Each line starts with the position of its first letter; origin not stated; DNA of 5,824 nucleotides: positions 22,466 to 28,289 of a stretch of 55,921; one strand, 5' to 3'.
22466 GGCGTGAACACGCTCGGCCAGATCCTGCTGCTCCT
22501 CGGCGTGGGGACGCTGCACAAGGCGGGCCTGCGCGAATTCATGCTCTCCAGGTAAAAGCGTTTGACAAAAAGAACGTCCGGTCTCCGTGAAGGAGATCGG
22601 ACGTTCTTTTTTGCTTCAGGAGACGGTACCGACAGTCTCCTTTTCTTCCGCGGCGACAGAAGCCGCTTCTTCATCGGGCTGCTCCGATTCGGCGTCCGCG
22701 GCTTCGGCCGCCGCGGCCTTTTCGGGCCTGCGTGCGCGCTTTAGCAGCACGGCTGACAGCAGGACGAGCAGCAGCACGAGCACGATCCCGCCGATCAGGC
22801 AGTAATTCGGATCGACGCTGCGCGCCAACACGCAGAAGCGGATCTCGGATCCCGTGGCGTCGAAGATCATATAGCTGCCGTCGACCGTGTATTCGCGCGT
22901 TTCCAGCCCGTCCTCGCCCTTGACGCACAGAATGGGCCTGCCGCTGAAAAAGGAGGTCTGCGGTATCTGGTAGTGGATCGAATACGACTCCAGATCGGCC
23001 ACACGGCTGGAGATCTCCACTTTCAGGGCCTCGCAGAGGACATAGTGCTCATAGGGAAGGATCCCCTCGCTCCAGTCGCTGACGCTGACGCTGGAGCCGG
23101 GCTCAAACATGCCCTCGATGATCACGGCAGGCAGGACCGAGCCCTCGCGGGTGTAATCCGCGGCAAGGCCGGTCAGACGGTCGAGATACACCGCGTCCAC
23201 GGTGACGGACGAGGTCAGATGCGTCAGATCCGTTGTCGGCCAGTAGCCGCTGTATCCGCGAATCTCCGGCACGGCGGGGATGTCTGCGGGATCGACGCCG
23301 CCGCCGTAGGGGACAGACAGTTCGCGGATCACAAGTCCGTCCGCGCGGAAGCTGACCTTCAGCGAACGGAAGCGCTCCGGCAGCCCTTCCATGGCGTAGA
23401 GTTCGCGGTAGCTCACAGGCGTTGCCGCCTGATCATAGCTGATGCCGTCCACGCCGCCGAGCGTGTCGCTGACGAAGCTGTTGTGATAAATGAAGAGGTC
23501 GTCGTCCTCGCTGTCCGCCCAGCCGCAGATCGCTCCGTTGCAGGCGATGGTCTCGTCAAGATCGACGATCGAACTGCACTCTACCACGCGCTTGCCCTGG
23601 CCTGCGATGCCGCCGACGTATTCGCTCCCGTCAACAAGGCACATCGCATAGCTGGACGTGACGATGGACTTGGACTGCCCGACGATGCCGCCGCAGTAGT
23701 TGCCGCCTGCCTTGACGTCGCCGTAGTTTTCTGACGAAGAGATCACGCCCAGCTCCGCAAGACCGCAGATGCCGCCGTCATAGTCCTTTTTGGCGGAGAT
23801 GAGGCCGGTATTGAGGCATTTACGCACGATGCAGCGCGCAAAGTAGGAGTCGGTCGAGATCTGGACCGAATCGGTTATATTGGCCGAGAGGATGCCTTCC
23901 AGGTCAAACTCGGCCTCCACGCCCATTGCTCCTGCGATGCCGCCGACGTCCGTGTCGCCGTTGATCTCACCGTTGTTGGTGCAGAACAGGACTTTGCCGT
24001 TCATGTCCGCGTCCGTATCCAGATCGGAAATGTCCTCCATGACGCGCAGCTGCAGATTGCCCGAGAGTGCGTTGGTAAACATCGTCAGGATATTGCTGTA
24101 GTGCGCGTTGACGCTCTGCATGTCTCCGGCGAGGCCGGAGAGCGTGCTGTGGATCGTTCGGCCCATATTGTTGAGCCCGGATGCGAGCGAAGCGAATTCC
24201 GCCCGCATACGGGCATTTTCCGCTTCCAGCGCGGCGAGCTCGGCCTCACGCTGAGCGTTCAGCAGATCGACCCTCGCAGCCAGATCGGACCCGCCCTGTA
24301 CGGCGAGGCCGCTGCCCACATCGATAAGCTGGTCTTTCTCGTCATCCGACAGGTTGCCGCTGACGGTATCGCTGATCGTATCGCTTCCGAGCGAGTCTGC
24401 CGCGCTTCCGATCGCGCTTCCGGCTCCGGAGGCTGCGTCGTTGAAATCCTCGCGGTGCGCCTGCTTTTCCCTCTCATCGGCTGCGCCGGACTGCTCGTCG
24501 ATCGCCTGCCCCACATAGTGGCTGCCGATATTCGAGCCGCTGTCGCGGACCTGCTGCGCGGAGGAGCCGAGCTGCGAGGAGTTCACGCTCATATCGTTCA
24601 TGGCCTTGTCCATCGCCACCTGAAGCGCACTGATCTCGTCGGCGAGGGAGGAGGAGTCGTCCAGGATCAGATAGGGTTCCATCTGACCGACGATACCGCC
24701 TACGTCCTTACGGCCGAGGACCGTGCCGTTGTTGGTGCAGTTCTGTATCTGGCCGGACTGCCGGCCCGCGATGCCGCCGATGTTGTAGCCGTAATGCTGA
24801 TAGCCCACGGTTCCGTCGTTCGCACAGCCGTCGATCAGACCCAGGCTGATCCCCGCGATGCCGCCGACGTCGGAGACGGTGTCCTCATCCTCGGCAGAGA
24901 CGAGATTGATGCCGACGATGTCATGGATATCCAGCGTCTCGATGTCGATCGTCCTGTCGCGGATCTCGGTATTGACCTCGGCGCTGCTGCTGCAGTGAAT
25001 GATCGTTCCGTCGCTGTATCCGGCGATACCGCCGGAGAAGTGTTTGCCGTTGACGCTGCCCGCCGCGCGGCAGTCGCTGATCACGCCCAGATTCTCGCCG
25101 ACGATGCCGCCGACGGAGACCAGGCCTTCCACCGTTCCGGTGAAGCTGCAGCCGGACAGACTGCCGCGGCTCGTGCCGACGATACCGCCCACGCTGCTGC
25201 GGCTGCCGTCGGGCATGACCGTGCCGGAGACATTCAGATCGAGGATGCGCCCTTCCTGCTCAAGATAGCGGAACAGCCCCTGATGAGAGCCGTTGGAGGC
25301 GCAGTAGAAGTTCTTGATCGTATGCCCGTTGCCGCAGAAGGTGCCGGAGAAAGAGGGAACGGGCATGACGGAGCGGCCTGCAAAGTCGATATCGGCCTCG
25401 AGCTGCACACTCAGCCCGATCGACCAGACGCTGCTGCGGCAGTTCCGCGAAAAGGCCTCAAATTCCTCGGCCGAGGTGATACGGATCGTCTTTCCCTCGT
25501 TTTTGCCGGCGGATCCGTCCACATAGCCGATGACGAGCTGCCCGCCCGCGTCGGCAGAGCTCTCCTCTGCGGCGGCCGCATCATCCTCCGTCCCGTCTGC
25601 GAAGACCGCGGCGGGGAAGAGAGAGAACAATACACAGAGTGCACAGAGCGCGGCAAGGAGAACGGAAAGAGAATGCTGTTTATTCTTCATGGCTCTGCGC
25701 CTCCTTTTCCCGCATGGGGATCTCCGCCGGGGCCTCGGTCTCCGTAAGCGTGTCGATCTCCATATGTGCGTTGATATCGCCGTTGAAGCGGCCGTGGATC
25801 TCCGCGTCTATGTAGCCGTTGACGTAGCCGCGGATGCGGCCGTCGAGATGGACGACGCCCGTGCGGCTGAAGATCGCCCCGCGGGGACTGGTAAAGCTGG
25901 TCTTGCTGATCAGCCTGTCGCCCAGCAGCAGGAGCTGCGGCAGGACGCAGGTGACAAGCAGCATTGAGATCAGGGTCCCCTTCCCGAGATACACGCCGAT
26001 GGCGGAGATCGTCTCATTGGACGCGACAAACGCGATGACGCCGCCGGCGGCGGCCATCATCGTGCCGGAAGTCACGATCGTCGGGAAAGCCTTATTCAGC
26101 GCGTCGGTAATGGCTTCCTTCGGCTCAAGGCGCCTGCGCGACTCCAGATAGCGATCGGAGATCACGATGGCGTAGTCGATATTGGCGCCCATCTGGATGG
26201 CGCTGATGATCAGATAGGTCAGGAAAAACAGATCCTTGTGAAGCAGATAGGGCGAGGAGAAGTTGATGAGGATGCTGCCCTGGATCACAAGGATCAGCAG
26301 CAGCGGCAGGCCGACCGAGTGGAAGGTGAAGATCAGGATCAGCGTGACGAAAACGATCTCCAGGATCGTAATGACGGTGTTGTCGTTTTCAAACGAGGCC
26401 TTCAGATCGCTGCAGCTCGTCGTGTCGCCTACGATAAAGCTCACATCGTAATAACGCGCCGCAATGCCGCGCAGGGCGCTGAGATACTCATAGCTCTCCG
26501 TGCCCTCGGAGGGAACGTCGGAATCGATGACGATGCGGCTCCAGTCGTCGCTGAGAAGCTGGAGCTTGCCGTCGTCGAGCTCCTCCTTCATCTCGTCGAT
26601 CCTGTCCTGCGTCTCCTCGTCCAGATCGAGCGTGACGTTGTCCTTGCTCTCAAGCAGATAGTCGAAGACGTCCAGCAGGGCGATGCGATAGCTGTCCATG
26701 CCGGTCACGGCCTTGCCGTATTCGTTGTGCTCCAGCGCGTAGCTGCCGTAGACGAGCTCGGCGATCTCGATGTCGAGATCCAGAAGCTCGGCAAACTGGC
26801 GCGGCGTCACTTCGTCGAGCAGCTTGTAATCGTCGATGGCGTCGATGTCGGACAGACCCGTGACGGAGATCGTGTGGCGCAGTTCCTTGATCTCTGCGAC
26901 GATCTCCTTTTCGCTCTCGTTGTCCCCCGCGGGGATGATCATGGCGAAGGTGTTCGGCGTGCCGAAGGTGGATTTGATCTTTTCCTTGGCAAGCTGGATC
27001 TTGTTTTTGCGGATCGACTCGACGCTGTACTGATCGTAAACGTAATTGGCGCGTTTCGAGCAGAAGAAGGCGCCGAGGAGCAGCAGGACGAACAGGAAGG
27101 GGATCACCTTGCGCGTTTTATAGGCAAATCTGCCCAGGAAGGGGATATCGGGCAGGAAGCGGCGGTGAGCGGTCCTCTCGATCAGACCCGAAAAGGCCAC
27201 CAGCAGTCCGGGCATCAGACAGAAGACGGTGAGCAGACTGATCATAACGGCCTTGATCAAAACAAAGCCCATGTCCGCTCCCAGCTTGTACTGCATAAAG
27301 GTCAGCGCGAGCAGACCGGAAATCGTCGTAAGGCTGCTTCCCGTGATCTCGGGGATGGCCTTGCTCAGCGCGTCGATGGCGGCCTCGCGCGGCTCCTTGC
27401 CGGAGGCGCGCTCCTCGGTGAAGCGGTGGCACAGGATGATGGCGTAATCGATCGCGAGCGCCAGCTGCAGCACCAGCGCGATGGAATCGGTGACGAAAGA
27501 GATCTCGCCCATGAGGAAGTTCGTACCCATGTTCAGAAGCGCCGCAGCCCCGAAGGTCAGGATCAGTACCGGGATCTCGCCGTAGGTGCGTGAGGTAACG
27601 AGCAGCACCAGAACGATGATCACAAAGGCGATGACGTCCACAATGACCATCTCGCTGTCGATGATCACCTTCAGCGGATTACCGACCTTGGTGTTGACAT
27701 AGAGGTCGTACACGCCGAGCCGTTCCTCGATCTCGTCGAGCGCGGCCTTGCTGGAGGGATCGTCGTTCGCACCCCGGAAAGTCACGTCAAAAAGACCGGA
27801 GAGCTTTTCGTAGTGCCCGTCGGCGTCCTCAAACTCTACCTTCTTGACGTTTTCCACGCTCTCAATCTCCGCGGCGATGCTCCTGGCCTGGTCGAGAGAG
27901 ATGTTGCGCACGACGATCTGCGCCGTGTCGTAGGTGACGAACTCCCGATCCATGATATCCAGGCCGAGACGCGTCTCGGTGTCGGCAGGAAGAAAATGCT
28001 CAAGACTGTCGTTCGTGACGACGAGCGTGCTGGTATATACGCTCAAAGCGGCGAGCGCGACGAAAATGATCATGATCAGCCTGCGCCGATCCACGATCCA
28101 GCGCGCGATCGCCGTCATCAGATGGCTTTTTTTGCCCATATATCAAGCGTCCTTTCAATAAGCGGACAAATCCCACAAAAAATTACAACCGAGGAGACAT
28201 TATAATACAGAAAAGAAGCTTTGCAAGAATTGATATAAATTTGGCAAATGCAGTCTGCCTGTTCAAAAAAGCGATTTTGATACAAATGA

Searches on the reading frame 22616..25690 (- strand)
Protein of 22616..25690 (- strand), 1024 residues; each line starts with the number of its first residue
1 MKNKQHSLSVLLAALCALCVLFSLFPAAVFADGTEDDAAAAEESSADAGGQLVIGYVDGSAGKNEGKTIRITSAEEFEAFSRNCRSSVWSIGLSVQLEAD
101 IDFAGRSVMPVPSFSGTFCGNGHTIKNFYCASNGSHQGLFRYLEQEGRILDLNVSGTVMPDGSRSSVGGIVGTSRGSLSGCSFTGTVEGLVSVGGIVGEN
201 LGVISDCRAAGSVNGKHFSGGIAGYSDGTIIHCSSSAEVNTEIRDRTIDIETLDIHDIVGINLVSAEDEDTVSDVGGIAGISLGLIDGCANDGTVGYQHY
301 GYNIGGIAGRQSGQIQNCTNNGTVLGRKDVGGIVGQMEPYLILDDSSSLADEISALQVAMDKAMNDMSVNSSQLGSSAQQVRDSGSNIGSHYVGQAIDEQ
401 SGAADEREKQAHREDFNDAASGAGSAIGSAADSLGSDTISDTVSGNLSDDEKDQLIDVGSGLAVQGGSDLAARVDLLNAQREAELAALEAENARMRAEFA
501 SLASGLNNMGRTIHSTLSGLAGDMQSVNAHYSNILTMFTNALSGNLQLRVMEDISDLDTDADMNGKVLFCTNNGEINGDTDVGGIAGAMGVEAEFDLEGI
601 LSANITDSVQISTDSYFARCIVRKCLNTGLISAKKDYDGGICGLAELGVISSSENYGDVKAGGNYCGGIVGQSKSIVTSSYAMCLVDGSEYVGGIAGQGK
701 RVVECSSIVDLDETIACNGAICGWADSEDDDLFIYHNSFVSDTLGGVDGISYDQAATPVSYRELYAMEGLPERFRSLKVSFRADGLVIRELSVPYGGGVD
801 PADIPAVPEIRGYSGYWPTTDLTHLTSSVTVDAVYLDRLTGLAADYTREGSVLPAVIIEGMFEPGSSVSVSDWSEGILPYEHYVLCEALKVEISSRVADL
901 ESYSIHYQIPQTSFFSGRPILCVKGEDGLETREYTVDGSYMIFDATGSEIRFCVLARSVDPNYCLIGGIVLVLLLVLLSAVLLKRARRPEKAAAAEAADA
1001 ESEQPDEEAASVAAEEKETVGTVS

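Call 10: search_protein_families(library=pfam, proteins=[window:22616-25690:-], max_evalue=0.001)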
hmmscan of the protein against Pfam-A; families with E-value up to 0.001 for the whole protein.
window:22616-25690:- (1024 aa): 1 family
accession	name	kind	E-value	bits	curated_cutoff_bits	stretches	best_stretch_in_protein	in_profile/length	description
PF07581.17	Glug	-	2.7e-10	40.4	20.5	0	301-324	2-27/28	The GLUG motif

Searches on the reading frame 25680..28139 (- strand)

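Call 10: search_protein_families(library=pfam, proteins=[window:25680-28139:-], max_evalue=0.001)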
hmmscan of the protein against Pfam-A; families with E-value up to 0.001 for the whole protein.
window:25680-28139:- (819 aa): 1 family
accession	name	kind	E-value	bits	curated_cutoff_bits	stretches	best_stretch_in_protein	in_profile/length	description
PF03176.21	MMPL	-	6.3e-45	154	20.5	2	152-319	133-305/333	MMPL family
